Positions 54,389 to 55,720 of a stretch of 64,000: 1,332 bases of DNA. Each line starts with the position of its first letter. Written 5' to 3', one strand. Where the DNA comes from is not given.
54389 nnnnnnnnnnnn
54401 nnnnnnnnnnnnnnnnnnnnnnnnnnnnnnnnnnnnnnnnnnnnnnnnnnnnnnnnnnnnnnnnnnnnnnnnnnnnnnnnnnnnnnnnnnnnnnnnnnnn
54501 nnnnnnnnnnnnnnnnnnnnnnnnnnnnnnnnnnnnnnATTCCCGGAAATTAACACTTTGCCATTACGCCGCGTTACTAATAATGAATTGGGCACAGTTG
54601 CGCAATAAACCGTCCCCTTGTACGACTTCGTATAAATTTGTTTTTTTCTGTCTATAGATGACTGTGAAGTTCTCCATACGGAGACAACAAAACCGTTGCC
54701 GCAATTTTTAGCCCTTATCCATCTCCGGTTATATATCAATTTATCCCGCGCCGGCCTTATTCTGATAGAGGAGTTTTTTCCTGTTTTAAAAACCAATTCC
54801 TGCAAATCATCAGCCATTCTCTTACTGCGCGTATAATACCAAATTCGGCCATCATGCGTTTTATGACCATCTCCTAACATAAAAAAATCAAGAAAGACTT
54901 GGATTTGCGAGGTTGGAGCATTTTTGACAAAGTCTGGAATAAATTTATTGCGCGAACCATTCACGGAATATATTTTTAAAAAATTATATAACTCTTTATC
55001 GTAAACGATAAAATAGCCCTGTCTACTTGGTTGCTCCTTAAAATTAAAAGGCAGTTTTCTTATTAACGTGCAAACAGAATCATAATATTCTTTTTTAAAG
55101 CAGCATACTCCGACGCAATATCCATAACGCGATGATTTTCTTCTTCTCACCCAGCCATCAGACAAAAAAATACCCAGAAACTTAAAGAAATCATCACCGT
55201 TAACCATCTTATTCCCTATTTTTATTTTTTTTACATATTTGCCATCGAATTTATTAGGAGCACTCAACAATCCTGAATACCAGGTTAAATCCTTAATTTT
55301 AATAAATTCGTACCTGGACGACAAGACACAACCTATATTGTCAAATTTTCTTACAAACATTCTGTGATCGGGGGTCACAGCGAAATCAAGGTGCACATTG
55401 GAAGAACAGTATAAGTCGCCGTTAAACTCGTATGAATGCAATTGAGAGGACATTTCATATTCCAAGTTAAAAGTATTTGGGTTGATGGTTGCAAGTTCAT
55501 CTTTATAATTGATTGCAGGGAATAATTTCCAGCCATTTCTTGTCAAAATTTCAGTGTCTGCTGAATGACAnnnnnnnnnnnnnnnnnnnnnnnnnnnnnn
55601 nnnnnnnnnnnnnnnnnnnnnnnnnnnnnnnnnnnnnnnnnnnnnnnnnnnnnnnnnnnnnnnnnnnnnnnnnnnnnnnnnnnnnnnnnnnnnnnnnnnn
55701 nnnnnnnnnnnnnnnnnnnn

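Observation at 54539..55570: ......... intein inserted exactly at the catalytic cysteine of a papain-family (C1) peptidase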

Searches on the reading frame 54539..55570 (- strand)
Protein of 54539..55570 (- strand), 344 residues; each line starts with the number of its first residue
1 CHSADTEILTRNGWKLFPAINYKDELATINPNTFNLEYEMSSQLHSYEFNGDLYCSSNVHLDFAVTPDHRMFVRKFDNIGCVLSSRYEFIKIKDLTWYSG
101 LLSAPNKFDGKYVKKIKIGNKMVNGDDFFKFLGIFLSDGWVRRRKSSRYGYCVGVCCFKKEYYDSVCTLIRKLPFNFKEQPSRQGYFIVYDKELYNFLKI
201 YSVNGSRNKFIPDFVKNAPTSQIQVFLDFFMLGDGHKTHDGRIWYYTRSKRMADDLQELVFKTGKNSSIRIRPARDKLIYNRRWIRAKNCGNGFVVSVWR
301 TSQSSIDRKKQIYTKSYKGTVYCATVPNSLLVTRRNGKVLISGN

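Call 4: search_protein_families(library=pfam, proteins=[window:54539-55570:-], max_evalue=1)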
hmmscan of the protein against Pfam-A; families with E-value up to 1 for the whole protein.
seq(344 aa): 2 families
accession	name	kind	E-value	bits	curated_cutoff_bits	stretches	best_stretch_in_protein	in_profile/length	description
PF14528.11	LAGLIDADG_3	-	9.9e-07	29.4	22.5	1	226-288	6-72/82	LAGLIDADG-like domain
PF14527.11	LAGLIDADG_WhiA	-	0.00067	20.2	23.2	1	132-193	6-63/93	WhiA LAGLIDADG-like domain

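Call 5: search_protein_families(library=ncbifam, proteins=[window:54539-55570:-], max_evalue=1)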
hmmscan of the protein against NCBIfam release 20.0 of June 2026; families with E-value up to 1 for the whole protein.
seq(344 aa): 5 families
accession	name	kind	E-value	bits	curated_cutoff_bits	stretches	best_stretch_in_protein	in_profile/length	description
NF005852.0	PRK07773.1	equivalog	5.8e-06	24.9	780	1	205-277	594-672/886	replicative DNA helicase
NF006207.0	PRK08332.1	equivalog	6.6e-05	20.3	2400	1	125-281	1002-1155/1684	vitamin B12-dependent ribonucleotide reductase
NF011491.0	PRK14898.1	equivalog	0.00069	17.7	783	1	116-259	233-374/860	DNA-directed RNA polymerase subunit A''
NF011303.0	PRK14715.1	equivalog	0.0007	16.7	1585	1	115-261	1108-1253/1627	DNA-directed DNA polymerase II large subunit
NF038098.1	GyrA_w_intein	exception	0.00072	17.5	1850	1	204-270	317-387/1232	intein-containing DNA gyrase subunit A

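Call 6: search_solved_structures(query=window:54539-55570:-, max_evalue=1, show_alignments=3)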
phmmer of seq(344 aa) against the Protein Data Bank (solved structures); distinct sequences matched with E-value up to 1: 5.
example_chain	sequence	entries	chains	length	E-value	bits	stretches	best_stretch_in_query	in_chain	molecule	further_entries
2cw7_A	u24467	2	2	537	4.4e-07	32.7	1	121-265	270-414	Endonuclease PI-PkoII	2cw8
7qsu_A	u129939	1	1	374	0.0014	21.1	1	97-280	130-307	V-ATPase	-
7qss_A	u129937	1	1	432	0.0021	20.6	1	98-280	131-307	V-type ATP synthase alpha chain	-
8prl_A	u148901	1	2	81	0.76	12.2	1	26-85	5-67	Cell surface protein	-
6zgq_A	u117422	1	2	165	0.83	12.1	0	5-87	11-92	AceL NrdHF-1-1 Intein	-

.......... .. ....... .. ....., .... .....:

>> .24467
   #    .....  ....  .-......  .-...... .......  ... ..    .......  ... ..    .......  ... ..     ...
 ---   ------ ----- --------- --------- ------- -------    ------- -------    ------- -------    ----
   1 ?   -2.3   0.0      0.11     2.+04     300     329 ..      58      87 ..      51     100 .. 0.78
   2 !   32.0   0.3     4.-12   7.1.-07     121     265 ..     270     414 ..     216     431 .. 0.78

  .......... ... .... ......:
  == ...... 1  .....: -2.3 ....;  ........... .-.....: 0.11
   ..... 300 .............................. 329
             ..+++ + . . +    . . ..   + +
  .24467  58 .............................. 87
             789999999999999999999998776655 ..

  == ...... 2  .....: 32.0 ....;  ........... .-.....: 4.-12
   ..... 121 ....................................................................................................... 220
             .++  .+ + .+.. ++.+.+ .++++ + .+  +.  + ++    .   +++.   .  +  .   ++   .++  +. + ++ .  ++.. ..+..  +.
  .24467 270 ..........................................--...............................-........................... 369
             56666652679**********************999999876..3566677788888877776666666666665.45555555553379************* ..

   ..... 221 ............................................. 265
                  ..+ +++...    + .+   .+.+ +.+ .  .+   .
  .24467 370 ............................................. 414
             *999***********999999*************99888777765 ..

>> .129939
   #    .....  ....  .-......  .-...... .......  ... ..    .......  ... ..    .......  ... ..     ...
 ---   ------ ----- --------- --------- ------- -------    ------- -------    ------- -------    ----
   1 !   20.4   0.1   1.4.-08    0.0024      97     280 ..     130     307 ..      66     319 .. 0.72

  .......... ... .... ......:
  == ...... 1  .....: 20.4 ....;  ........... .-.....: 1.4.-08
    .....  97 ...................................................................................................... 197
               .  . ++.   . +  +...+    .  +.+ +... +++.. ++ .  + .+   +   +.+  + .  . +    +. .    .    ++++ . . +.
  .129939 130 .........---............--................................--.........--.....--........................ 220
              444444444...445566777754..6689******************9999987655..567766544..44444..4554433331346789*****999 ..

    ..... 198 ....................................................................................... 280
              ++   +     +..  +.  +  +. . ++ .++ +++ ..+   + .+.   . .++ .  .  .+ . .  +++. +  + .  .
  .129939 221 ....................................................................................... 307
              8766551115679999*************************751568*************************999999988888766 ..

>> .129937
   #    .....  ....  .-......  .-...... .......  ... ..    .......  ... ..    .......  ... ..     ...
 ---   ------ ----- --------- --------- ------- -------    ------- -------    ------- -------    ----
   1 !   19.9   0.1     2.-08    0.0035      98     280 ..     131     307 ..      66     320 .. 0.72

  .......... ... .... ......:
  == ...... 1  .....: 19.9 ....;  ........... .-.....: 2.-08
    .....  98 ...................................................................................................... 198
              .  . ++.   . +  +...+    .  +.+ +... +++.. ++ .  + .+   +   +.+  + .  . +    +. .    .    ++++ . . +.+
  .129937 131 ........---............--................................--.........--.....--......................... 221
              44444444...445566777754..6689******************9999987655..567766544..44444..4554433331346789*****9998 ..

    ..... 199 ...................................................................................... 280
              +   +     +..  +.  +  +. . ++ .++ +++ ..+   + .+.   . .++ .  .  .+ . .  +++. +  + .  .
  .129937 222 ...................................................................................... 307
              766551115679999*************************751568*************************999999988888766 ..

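Call 68: search_protein_families(library=phrogs, proteins=[window:54539-55570:-], max_evalue=0.001)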
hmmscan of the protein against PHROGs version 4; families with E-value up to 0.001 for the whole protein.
window:54539-55570:- (344 aa): 1 family
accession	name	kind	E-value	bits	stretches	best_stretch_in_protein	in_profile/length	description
phrog_85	-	DNA, RNA and nucleotide metabolism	2.6e-07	30.5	1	1-92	89-179/866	thymidylate synthase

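Call 76: search_protein_representatives(protein=window:54539-55570:-)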
Query: 344 residues. Proteins with E-value up to 0.001 (for the whole library): 10078; up to 1e-10: 5861; up to 1e-30: 662. The best 150 are listed.
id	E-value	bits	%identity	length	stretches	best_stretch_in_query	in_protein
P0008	2.6e-118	411.7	39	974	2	1-344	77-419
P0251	1.1e-116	406.4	39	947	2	1-344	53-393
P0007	1.3e-96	340.4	50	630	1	1-344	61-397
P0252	1.5e-88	313.9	32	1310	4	1-344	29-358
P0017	2.9e-82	293.2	46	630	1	1-344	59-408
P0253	2.0e-81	290.4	31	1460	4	1-344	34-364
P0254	2.2e-79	283.7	30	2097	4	1-344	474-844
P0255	5.6e-79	282.3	32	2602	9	1-344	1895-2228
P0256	4.9e-76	272.7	41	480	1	1-344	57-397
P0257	1.2e-75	271.4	30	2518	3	1-339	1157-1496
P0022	3.9e-75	269.7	43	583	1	1-344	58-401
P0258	1.1e-74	268.2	31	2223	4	1-344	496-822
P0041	1.1e-73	264.9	42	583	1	1-344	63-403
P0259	2.8e-72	260.3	42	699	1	1-344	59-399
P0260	3.1e-72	260.2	32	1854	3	1-344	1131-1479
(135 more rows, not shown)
